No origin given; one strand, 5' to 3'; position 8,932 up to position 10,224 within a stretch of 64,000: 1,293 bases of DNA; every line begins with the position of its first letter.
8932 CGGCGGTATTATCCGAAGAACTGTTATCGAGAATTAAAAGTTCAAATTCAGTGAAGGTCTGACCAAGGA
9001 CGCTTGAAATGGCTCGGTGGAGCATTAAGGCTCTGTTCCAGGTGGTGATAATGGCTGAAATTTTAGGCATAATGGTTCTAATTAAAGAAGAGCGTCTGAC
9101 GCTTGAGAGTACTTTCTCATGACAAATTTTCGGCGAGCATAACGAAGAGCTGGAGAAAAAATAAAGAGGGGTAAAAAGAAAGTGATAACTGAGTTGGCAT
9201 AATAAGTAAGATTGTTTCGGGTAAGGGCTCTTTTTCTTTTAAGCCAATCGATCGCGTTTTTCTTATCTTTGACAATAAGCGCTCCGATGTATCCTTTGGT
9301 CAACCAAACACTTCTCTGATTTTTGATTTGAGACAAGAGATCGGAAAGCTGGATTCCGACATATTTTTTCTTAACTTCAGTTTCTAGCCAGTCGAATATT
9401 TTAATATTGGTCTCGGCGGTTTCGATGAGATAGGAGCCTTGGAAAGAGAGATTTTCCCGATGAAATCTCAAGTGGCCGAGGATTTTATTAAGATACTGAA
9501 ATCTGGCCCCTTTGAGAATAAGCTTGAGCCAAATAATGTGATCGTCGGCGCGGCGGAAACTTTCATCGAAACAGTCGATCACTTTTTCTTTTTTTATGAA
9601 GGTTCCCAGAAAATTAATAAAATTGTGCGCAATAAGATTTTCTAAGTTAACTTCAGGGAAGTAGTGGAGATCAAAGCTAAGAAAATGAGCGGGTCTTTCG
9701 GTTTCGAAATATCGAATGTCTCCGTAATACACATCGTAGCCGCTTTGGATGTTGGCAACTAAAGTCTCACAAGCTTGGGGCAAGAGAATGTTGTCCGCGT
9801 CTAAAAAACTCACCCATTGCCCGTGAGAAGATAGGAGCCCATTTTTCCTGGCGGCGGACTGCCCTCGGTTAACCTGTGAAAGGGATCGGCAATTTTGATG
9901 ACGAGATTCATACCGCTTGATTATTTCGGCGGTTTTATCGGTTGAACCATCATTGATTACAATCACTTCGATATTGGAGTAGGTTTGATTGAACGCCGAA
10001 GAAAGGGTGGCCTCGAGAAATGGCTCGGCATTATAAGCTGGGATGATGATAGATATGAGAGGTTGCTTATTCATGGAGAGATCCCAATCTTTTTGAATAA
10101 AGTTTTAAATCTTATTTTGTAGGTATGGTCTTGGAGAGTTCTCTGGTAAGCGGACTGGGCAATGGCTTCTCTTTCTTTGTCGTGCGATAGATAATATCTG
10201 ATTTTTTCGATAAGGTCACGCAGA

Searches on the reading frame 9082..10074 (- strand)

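Call 8: search_protein_families(library=pfam, proteins=[window:9082-10074:-], max_evalue=0.00001)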
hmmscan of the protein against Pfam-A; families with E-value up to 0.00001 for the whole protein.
window:9082-10074:- (330 aa): 4 families
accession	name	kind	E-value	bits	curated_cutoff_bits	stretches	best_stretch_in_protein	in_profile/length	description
PF00535.33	Glycos_transf_2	-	5e-35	121.3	23.3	1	8-129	1-124/168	Glycosyl transferase family 2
PF13641.12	Glyco_tranf_2_3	-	9.8e-14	52.3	27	1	5-197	2-206/230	Glycosyltransferase like family 2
PF10111.15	Glyco_tranf_2_2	-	5.1e-11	43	27.3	1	8-107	1-104/276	Glycosyltransferase like family 2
PF13704.12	Glyco_tranf_2_4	-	1.9e-07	31.9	27.5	1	15-102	2-89/98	Glycosyl transferase family 2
